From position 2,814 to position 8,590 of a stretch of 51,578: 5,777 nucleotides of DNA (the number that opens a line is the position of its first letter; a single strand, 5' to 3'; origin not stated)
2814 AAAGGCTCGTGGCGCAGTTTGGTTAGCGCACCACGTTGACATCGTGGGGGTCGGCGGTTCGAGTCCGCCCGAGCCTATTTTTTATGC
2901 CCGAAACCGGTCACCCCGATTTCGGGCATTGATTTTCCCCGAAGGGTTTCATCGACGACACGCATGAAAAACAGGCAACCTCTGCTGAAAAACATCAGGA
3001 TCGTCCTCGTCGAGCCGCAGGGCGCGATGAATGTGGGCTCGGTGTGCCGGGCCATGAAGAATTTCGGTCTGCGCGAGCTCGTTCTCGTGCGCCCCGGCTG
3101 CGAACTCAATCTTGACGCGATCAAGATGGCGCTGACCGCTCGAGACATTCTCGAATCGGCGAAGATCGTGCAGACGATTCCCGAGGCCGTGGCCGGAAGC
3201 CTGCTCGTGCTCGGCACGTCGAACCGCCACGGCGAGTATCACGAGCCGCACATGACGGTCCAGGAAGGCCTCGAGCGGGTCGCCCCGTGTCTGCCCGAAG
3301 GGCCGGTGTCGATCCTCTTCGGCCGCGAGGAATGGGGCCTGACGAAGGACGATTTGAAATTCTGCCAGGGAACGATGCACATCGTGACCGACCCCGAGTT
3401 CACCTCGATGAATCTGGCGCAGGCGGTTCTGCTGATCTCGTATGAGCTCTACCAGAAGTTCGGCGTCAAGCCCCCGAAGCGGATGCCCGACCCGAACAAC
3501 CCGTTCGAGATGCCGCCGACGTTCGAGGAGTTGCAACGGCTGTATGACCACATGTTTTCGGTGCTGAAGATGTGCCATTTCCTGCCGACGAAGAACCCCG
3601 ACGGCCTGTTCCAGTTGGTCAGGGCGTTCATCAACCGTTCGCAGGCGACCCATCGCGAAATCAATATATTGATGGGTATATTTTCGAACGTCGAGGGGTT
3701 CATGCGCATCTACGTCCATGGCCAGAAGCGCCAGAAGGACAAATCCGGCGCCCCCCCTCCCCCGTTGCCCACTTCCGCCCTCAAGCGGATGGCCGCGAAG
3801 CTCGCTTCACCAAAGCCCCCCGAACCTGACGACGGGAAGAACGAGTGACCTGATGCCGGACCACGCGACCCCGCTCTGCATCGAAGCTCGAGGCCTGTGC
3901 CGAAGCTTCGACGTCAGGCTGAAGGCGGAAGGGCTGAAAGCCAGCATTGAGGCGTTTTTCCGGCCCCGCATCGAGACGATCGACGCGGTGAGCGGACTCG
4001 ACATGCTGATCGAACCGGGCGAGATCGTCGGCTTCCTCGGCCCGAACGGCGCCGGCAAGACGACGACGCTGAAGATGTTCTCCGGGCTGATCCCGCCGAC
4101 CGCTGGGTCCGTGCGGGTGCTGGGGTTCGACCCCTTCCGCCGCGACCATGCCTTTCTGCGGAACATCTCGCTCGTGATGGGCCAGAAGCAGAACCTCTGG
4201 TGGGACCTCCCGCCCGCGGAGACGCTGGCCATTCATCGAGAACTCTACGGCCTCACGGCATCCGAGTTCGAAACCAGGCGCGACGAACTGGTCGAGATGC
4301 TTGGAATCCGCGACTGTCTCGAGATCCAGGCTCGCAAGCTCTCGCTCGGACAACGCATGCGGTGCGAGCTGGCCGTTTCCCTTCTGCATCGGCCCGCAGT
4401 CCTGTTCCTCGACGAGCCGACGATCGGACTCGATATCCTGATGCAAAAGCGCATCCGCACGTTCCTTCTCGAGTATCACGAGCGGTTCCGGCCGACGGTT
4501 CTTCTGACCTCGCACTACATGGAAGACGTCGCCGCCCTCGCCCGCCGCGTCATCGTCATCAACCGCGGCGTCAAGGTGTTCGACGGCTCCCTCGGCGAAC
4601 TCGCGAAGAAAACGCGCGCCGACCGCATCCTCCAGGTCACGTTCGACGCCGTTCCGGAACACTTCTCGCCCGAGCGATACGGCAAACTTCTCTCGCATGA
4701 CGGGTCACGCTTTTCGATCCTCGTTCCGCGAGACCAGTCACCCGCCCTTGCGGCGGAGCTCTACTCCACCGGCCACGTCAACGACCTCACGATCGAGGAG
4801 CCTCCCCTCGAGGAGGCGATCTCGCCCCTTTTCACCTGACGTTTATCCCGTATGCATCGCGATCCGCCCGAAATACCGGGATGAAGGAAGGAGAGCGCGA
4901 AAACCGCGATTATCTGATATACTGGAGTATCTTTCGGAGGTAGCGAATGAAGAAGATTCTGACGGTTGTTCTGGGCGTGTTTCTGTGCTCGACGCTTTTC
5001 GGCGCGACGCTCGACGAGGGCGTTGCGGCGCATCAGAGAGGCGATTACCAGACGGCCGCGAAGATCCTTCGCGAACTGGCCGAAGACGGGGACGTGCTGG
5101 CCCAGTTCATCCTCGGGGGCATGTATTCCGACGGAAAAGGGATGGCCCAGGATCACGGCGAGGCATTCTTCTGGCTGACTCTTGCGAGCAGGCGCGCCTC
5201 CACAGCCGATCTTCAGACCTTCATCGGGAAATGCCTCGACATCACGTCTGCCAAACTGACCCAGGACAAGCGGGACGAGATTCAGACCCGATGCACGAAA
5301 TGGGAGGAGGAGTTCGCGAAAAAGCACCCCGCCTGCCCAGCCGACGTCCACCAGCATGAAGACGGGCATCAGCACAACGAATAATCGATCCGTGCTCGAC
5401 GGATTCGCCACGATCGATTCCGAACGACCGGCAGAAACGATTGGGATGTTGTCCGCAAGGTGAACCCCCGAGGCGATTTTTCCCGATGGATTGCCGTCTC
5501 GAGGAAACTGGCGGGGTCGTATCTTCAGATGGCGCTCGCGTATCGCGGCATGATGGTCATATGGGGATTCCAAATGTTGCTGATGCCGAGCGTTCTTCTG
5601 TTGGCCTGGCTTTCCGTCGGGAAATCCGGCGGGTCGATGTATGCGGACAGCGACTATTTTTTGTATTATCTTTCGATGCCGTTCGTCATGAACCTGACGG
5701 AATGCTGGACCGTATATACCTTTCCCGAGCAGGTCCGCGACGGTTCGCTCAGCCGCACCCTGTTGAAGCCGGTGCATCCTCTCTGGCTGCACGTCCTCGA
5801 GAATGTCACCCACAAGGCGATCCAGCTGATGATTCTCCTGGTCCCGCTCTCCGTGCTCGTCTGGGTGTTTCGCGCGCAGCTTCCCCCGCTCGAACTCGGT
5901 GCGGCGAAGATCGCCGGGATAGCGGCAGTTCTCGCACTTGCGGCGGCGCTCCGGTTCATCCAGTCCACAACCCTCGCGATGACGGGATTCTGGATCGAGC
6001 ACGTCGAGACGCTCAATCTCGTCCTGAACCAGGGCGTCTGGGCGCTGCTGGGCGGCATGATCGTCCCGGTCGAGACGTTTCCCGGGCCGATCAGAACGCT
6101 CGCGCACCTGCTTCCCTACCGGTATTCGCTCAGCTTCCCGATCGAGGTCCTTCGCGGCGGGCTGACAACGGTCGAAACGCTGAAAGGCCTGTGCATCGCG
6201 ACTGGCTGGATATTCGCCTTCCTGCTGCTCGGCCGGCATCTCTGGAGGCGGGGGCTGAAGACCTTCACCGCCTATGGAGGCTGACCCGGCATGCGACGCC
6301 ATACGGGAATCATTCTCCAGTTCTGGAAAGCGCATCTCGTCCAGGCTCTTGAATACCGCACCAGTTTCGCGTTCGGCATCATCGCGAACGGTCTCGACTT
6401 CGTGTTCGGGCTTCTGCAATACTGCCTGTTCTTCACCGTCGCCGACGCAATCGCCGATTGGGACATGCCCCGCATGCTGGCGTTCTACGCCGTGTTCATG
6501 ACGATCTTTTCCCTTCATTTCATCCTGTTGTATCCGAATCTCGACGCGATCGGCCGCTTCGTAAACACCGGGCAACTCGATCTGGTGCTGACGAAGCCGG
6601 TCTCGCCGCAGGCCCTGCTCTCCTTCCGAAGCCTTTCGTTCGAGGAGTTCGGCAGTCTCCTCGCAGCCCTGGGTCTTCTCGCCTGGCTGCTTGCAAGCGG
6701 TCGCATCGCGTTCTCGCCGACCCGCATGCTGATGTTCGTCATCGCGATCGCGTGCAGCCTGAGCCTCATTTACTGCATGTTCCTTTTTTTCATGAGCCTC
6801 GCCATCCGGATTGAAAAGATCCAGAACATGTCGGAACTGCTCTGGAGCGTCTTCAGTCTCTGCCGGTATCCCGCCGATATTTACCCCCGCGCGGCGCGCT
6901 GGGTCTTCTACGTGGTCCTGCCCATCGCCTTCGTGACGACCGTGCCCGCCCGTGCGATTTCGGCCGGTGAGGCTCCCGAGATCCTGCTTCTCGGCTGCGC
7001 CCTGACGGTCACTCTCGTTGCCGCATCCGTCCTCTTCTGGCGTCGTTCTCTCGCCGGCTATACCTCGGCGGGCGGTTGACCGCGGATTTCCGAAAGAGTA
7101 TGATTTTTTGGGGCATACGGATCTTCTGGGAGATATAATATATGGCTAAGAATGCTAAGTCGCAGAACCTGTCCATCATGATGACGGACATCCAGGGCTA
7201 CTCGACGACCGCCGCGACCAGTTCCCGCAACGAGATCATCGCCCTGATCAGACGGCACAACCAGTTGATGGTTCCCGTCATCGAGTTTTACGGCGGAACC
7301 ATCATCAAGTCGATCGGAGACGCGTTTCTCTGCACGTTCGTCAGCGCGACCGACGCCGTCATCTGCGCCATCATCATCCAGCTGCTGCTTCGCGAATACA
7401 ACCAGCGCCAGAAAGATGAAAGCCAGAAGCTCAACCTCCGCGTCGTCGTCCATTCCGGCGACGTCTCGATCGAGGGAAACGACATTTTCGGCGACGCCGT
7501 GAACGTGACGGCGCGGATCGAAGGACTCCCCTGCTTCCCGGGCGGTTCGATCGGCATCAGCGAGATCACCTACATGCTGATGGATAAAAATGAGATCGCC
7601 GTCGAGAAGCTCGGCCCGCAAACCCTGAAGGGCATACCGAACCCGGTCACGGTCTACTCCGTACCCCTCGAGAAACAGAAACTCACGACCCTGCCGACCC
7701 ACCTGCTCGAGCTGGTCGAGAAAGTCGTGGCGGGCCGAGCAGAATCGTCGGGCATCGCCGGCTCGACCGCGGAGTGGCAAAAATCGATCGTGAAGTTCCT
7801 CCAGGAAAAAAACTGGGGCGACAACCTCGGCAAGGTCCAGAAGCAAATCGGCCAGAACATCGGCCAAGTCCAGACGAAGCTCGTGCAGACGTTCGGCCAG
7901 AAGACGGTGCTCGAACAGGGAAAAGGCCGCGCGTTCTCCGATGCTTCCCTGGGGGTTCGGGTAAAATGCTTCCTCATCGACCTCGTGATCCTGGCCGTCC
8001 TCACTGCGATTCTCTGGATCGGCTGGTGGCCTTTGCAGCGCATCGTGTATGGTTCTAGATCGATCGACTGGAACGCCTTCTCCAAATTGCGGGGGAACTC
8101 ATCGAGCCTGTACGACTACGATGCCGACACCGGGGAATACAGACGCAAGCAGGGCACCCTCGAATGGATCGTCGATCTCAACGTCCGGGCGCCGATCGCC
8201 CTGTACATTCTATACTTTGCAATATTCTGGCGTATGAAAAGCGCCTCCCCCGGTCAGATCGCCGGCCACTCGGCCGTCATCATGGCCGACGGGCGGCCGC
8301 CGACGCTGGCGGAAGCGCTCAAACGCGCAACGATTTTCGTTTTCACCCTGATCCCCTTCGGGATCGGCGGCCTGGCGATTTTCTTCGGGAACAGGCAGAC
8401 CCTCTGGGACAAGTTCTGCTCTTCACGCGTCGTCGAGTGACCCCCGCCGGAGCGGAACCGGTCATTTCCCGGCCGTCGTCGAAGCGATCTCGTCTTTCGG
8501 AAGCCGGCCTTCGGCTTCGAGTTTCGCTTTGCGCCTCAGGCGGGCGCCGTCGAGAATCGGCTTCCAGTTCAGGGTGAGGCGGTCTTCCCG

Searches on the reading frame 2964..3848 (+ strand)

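Call 54: search_protein_families(library=pfam, proteins=[window:2964-3848:+], max_evalue=0.0001)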
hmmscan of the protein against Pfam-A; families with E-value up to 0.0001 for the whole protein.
window:2964-3848:+ (294 aa): 1 family
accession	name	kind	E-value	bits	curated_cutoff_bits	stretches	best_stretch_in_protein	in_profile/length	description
PF00588.24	SpoU_methylase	-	3.8e-24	85.9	29.7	1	11-160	2-142/142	SpoU rRNA Methylase family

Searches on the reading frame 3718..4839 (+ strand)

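Call 54: search_protein_families(library=pfam, proteins=[window:3718-4839:+], max_evalue=0.0001)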
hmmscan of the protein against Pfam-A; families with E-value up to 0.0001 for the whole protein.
window:3718-4839:+ (373 aa): 2 families
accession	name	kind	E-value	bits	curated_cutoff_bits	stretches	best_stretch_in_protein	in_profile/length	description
PF00005.33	ABC_tran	-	8.1e-26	91.7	25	1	93-235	3-136/137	ABC transporter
PF13304.12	AAA_21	-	3.6e-10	40.8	27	1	202-266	232-298/304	AAA domain, putative AbiEii toxin, Type IV TA system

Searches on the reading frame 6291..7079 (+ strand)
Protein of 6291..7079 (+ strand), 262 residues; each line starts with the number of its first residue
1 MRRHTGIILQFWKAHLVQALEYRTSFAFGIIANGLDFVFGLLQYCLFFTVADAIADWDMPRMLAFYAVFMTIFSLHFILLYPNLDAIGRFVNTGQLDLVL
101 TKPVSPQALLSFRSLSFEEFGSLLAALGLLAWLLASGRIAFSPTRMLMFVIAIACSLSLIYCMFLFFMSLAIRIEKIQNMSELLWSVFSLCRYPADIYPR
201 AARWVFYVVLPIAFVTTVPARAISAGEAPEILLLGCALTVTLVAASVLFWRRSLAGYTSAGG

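Call 54: search_protein_families(library=pfam, proteins=[window:6291-7079:+], max_evalue=0.0001)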
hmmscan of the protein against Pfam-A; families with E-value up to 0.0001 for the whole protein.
window:6291-7079:+ (262 aa): 1 family
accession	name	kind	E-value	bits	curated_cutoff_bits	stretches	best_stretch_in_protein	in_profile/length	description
PF06182.17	ABC2_membrane_6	-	1.2e-43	150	22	1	40-261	7-229/229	ABC-2 family transporter protein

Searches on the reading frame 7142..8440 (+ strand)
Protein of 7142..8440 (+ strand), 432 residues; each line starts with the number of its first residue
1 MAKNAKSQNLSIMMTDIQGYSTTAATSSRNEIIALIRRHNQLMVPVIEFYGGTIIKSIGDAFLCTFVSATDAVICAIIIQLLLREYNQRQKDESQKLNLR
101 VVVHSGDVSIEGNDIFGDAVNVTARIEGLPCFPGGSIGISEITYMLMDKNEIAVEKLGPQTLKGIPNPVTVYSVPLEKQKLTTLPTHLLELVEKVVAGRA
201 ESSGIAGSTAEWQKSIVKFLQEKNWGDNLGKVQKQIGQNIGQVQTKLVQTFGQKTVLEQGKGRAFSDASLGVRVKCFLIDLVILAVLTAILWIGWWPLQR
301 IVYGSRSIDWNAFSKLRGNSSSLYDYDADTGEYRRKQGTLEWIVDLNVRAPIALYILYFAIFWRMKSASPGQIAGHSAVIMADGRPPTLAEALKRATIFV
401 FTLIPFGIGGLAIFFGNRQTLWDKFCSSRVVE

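Call 54: search_protein_families(library=pfam, proteins=[window:7142-8440:+], max_evalue=0.0001)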
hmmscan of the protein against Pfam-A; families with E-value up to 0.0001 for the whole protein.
window:7142-8440:+ (432 aa): 2 families
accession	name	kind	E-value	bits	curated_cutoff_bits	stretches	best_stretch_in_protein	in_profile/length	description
PF00211.25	Guanylate_cyc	-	2.4e-18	66.8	21.9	1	5-172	4-179/183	Adenylate and Guanylate cyclase catalytic domain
PF06271.18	RDD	-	5e-15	56.4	24.1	1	268-426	2-136/137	RDD family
